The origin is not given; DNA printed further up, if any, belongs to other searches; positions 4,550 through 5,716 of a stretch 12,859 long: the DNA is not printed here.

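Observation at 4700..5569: Standalone DNA polymerase X N-terminal module without lyase lysines or a polymerase domain, fused to an unknown C-terminal domain and bracketed by inverted MITEs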

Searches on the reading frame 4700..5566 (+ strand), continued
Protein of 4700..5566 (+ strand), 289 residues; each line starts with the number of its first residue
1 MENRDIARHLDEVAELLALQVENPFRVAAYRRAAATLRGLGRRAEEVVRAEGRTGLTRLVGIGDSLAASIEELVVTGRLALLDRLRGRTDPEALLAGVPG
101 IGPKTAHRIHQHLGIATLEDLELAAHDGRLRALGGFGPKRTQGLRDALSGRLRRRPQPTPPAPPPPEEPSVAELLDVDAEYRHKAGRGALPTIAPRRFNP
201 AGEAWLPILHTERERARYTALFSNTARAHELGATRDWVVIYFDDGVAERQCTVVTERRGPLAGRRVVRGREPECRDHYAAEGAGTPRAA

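Call 60: search_dna_similar(query=window:4700-5566:+, collection=plasmids, mode=protein, max_rows=25)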
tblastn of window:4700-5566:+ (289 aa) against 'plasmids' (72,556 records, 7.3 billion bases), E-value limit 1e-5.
Records with a match: 14; places in all: 14; records where one place covers at least 80% of the query: 9.
Best place of each record, by identity: <60% 14.
By first word of the organism name: Burkholderia 5; Cupriavidus 2; Gemmatirosa 1; Sulfitobacter 1; Rhizobium 1; Ensifer 1; Leisingera 1; Sinorhizobium 1; Natrinema 1.
By predicted mobility (MOB-suite, as given by PLSDB): non-mobilizable 12; mobilizable 1; conjugative 1.
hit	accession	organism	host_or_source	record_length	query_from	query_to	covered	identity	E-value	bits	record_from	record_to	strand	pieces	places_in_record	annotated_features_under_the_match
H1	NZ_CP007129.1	Gemmatirosa kalamazoonensis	-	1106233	3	274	94%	57.4%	1e-59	211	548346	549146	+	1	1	record has no annotation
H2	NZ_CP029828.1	Burkholderia sp. JP2-270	sigle cell,rice rhizosphere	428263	2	279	96%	52.7%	6e-55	198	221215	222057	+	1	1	helix-hairpin-helix domain-containing protein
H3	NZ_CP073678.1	Cupriavidus sp. KK10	Isolate,A bacterial consortium from ...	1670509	2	289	100%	49.8%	2e-50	185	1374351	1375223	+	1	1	none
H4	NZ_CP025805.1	Sulfitobacter sp. SK012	Marine Sediment,North Sea (sediment)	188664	2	280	97%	51.1%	3e-50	184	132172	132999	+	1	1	helix-hairpin-helix domain-containing protein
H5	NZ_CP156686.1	Burkholderia stagnalis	Bacterial cells,soils collected in ...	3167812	2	279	96%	48.4%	9e-43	163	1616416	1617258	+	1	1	none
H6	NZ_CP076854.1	Rhizobium sp. WYJ-E13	Curcuma wenyujin Y.H. Chen et C. ...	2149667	3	275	94%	46.0%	8e-41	157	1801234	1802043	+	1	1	none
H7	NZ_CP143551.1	Burkholderia multivorans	Homo sapiens,bronchoalveolar lavage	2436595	2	288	99%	43.5%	7e-21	100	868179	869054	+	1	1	none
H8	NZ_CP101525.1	Burkholderia arboris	mixed culture,soil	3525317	2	279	96%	44.3%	6e-28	120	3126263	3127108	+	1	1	none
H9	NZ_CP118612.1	Ensifer adhaerens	Pure isolate,Rhizosphere of Cyperus ...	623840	2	268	92%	45.5%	1e-36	145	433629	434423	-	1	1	helix-hairpin-helix domain-containing protein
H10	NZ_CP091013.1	Burkholderia cenocepacia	-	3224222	98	279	63%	46.8%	7e-29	122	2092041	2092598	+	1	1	none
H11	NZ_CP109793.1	Leisingera thetidis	-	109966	91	278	65%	38.5%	1e-17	90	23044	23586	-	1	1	none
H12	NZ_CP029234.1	Sinorhizobium fredii CCBAU 45436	Glycine max,cell culture,plant root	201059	1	137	47%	38.8%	6e-7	58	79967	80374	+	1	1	polX: DNA polymerase/3'-5' exonuclease PolX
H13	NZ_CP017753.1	Cupriavidus sp. USMAHM13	cell culture,Paddy field, Sungai Manik, ...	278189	181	259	27%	48.8%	2e-11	71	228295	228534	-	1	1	hypothetical protein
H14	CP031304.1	Natrinema thermotolerans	Cell culture,Korean salt-fermented food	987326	56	148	32%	39.4%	8e-6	55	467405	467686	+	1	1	DNA polymerase/3'-5' exonuclease PolX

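Call 61: get_annotated_region(hit=H10, flank=12000)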
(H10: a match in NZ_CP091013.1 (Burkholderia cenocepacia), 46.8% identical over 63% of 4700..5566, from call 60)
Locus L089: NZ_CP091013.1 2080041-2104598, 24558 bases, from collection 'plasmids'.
description: Burkholderia cenocepacia strain CMCC(B)23006 plasmid unnamed1, complete sequence
organism: Burkholderia cenocepacia (NCBI taxid 95486)
taxonomy: Bacteria; Pseudomonadota; Betaproteobacteria; Burkholderiales; Burkholderiaceae; Burkholderia; Burkholderia cenocepacia
host: -; source: -; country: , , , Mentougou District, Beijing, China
typing (MOB-suite, as given by PLSDB): non-mobilizable
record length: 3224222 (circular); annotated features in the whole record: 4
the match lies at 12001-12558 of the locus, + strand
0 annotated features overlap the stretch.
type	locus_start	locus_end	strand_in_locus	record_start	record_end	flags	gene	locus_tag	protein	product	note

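Call 62: get_annotated_region(hit=H2, flank=10000)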
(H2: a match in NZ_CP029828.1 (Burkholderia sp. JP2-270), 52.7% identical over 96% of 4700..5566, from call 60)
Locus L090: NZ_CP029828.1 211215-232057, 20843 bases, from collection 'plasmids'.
description: Burkholderia sp. JP2-270 plasmid p2, complete sequence
organism: Burkholderia sp. JP2-270 (NCBI taxid 2217913)
taxonomy: Bacteria; Pseudomonadota; Betaproteobacteria; Burkholderiales; Burkholderiaceae; Burkholderia; Burkholderia sp. JP2-270
host: -; source: sigle cell,rice rhizosphere; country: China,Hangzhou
typing (MOB-suite, as given by PLSDB): mobilizable; replicon rep_cluster_1398; relaxase MOBP
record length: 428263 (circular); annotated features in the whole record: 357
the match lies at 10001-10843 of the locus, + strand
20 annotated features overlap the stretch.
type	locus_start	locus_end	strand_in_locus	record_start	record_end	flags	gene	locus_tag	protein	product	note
CDS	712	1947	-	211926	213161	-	-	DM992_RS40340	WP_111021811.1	IS110 family transposase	-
CDS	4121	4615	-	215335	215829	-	-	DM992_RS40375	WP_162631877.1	hypothetical protein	-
CDS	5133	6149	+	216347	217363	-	-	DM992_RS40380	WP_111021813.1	Crp/Fnr family transcriptional regulator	GO:0006355 - regulation of DNA-templated transcription [Evidence IEA]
CDS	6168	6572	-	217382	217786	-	-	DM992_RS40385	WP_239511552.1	hypothetical protein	-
CDS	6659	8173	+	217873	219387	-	-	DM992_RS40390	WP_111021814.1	PAS domain S-box protein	-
CDS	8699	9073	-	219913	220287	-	-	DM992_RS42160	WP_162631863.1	hypothetical protein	-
CDS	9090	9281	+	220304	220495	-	-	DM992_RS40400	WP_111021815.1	hypothetical protein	-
CDS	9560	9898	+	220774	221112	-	-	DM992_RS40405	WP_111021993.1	HPF/RaiA family ribosome-associated protein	-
CDS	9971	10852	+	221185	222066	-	-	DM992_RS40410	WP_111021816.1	helix-hairpin-helix domain-containing protein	-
CDS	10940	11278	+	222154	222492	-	-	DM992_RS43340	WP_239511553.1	hypothetical protein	-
CDS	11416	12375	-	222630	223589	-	-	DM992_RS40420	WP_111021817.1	acetyltransferase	-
CDS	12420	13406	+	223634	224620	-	-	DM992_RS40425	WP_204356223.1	ribose-phosphate pyrophosphokinase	GO:0016310 - phosphorylation [Evidence IEA]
CDS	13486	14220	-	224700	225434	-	-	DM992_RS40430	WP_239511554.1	hypothetical protein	-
CDS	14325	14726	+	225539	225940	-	-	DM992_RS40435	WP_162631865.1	transposase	GO:0006313 - DNA transposition [Evidence IEA]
CDS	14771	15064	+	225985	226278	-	tnpB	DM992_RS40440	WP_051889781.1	IS66 family insertion sequence element accessory protein TnpB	-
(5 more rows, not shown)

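Call 67: search_protein_families(library=pfam, proteins=[L089:6232-8130:+, L089:8262-9197:-, L089:9234-9656:-, L089:9840-11504:-, L089:9957-11498:+, L089:11620-12561:+, L089:12386-13141:+, L089:13186-13773:+, L089:14628-16178:+, L089:16003-17526:+], max_evalue=0.00001)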
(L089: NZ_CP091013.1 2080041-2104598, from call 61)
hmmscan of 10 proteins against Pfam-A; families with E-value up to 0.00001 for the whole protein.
L089:6232-8130:+ (633 aa): 2 families
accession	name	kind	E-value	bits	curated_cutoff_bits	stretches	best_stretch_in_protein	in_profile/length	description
PF00920.27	ILVD_EDD_N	-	5.8e-131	436.8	27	1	48-378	1-315/316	Dihydroxy-acid/6-phosphogluconate dehydratase N-terminal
PF24877.1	ILV_EDD_C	-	1.8e-76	256.3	27.7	1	427-624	2-191/191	Dihydroxy-acid/6-phosphogluconate dehydratase C-terminal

L089:8262-9197:- (311 aa): 1 family
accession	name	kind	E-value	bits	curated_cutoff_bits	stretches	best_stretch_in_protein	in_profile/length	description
PF08239.17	SH3_3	-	5.6e-07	30.1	27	1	36-84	5-53/54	Bacterial SH3 domain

L089:9234-9656:- (140 aa): 0 families

L089:9840-11504:- (554 aa): 0 families

L089:9957-11498:+ (514 aa): 5 families
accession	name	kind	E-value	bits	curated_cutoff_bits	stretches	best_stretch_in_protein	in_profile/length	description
PF04542.20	Sigma70_r2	-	6.2e-24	84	24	1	282-351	2-71/71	Sigma-70 region 2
PF04539.22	Sigma70_r3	-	3e-16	59.7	25.3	1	363-435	4-77/78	Sigma-70 region 3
PF04545.22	Sigma70_r4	-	2.3e-13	49.9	24.1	1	449-500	2-49/50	Sigma-70, region 4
PF03979.19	Sigma70_r1_1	-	6.3e-10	39.3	22.5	1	17-68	7-58/81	Sigma-70 factor, region 1.1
PF00140.25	Sigma70_r1_2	-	3e-09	37.1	22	1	105-136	1-32/34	Sigma-70 factor, region 1.2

L089:11620-12561:+ (314 aa): 1 family
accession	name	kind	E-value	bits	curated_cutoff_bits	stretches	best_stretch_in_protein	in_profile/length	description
PF14520.12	HHH_5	-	9.7e-09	36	27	1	127-179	6-56/57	Helix-hairpin-helix domain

L089:12386-13141:+ (252 aa): 0 families

L089:13186-13773:+ (196 aa): 1 family
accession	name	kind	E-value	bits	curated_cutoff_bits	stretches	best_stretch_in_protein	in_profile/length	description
PF11158.13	DUF2938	-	1.7e-57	193.6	31.4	1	43-189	2-148/150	Protein of unknown function (DUF2938)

L089:14628-16178:+ (517 aa): 0 families

L089:16003-17526:+ (508 aa): 0 families

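Call 68: get_annotated_region(hit=H4, flank=8000)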
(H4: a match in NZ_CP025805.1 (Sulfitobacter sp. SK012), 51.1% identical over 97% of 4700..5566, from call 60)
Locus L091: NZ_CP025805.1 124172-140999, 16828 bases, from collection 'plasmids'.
description: Sulfitobacter sp. SK012 plasmid unnamed1, complete sequence
organism: Sulfitobacter sp. SK012 (NCBI taxid 1389005)
taxonomy: Bacteria; Pseudomonadota; Alphaproteobacteria; Rhodobacterales; Roseobacteraceae; Sulfitobacter; Sulfitobacter sp. SK012
host: -; source: Marine Sediment,North Sea (sediment); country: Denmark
typing (MOB-suite, as given by PLSDB): non-mobilizable
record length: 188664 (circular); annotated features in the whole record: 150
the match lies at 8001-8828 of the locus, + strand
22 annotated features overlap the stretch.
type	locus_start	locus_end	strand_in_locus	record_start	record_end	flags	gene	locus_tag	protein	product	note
CDS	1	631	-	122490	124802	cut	-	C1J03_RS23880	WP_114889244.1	molybdopterin guanine dinucleotide-containing S/N-oxide reductase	-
CDS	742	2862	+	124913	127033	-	-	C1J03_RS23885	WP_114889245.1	N,N-dimethylformamidase beta subunit family domain-containing protein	-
CDS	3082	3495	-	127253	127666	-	-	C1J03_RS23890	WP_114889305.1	cytochrome c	-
CDS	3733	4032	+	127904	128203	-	-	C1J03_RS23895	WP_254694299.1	transposase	-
CDS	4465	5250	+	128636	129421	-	-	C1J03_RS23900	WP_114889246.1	formate/nitrite transporter family protein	GO:0015724 - formate transport [Evidence IEA]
CDS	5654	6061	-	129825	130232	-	-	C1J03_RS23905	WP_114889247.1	universal stress protein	-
CDS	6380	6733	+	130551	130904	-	-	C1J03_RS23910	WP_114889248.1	spore germination protein GerW family protein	-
CDS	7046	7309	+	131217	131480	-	-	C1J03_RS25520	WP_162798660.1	DUF2953 domain-containing protein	-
CDS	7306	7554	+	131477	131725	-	-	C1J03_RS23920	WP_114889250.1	hypothetical protein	-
CDS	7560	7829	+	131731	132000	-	-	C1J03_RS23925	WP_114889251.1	hypothetical protein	-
CDS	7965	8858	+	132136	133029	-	-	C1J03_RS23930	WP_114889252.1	helix-hairpin-helix domain-containing protein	-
CDS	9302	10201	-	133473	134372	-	-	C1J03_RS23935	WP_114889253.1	FoF1 ATP synthase subunit gamma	GO:0042777 - proton motive force-driven plasma membrane ATP synthesis [Evidence IEA]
CDS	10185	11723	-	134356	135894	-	-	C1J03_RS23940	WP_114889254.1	F0F1 ATP synthase subunit alpha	GO:0015986 - proton motive force-driven ATP synthesis [Evidence IEA]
CDS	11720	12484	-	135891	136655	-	-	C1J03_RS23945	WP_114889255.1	F0F1 ATP synthase subunit B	-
CDS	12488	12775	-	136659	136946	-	-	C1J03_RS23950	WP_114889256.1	F0F1 ATP synthase subunit C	-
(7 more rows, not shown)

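Call 69: get_annotated_region(hit=H9, flank=8000)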
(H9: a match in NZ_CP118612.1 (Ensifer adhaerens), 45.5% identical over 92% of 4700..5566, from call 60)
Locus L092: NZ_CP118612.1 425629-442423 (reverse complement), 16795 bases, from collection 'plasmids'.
description: Ensifer adhaerens strain CTYH.Ch1 plasmid pCTYH.Ch1_2, complete sequence
organism: Ensifer adhaerens (NCBI taxid 106592)
taxonomy: Bacteria; Pseudomonadota; Alphaproteobacteria; Hyphomicrobiales; Rhizobiaceae; Ensifer; Ensifer adhaerens
host: -; source: Pure isolate,Rhizosphere of Cyperus brevifolius; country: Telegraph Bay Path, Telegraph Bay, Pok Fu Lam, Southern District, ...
typing (MOB-suite, as given by PLSDB): non-mobilizable
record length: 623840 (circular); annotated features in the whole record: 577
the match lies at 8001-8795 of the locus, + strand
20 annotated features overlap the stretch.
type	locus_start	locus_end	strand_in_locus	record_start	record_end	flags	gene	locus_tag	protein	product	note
CDS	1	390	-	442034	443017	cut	-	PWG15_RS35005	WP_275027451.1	zinc-dependent alcohol dehydrogenase family protein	-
CDS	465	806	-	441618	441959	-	-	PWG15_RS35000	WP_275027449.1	DUF5335 family protein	-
CDS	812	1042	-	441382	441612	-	-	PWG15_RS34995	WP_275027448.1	ChaB family protein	-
CDS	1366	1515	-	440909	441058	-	-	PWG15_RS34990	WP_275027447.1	hypothetical protein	-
CDS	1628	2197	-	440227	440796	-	-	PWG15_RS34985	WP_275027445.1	TetR/AcrR family transcriptional regulator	GO:0006355 - regulation of DNA-templated transcription [Evidence IEA]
CDS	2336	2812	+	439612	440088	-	-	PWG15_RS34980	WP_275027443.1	hypothetical protein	-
CDS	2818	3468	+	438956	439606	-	-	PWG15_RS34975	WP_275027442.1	redoxin domain-containing protein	-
CDS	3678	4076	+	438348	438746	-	-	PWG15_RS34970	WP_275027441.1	hypothetical protein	-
CDS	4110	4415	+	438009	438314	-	-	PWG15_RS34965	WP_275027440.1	cytochrome c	-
CDS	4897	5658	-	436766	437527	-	-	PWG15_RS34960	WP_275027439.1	ATP-NAD kinase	-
CDS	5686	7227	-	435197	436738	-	-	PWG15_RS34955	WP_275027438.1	bifunctional aminoglycoside phosphotransferase/ATP-binding protein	-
CDS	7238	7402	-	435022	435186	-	-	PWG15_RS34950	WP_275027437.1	hypothetical protein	-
CDS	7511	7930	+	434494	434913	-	-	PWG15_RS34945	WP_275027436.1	DUF3775 domain-containing protein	-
CDS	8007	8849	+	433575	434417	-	-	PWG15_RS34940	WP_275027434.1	helix-hairpin-helix domain-containing protein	-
CDS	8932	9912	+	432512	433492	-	prs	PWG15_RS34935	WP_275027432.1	ribose-phosphate diphosphokinase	GO:0009152 - purine ribonucleotide biosynthetic process [Evidence IEA]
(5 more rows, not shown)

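Call 74: search_protein_families(library=padloc, proteins=[window:4700-5566:+], max_evalue=0.1)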
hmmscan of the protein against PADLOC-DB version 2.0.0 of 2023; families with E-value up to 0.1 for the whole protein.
window:4700-5566:+ (289 aa): 0 families

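Call 75: search_protein_families(library=phrogs, proteins=[window:4700-5566:+], max_evalue=0.1)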
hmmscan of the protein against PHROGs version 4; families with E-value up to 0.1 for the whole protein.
window:4700-5566:+ (289 aa): 1 family
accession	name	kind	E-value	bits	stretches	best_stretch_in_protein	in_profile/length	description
phrog_20919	-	other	0.054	14.6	0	95-112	59-76/87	recombinase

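Call 89: get_annotated_region(hit=H12, flank=2500)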
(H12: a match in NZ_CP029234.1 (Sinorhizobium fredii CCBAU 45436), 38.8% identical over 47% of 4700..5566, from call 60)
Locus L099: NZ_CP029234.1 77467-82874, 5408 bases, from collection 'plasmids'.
description: Sinorhizobium fredii CCBAU 45436 plasmid pSF45436d, complete sequence
organism: Sinorhizobium fredii CCBAU 45436 (NCBI taxid 1128331)
taxonomy: Bacteria; Pseudomonadota; Alphaproteobacteria; Hyphomicrobiales; Rhizobiaceae; Sinorhizobium; Sinorhizobium fredii; Sinorhizobium fredii CCBAU 45436
host: -; source: Glycine max,cell culture,plant root; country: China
typing (MOB-suite, as given by PLSDB): conjugative; relaxase MOBQ; mating-pair formation MPF_T
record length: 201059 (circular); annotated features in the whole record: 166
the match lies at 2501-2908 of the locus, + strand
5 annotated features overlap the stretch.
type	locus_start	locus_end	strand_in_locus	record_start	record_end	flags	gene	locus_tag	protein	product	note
CDS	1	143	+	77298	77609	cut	-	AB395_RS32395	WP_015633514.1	GYD domain-containing protein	-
CDS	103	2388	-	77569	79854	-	-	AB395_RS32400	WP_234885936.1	1-acyl-sn-glycerol-3-phosphate acyltransferase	-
CDS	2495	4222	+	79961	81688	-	polX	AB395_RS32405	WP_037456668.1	DNA polymerase/3'-5' exonuclease PolX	GO:0006281 - DNA repair [Evidence IEA]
CDS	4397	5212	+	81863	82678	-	-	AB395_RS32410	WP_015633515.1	3'(2'),5'-bisphosphate nucleotidase CysQ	GO:0006790 - sulfur compound metabolic process [Evidence IEA]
CDS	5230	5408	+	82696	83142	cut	-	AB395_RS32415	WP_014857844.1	host attachment protein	-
